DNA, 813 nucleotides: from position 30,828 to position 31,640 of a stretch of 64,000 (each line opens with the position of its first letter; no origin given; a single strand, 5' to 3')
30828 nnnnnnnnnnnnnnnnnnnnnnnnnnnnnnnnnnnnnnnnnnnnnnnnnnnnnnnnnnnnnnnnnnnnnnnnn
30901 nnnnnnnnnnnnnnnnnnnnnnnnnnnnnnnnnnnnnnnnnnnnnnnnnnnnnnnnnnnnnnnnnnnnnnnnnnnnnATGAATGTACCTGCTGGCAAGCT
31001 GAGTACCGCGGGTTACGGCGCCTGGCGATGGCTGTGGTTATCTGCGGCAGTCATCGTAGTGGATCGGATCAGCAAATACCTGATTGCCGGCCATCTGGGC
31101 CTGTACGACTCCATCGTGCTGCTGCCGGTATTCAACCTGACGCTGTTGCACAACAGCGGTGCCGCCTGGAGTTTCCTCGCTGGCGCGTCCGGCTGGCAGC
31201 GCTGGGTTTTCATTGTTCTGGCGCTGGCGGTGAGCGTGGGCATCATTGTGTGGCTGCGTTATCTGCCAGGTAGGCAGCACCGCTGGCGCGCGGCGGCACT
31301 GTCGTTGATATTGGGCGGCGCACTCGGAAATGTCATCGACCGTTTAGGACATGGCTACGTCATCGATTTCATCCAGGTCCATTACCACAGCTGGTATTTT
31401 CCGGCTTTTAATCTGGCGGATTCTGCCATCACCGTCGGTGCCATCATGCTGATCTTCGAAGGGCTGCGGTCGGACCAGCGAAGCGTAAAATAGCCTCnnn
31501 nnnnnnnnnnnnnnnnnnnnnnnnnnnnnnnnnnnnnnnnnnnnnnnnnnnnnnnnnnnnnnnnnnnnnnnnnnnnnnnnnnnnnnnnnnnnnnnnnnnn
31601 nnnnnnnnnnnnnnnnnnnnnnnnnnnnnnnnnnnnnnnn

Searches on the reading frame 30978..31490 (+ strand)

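Call 47: search_protein_families(library=pfam, proteins=[window:30978-31490:+], max_evalue=0.01)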
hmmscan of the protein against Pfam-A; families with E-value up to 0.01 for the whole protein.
window:30978-31490:+ (171 aa): 3 families
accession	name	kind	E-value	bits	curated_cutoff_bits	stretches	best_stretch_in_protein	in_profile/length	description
PF01252.23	Peptidase_A8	-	7.7e-44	149.8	25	1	22-161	2-139/142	Signal peptidase (SPase) II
PF14808.11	TMEM164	-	0.0029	17.6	25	1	72-160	3-89/217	TMEM164 family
PF12822.12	ECF_trnsprt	-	0.007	16.8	30.7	1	48-162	52-154/169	ECF transporter, substrate-specific component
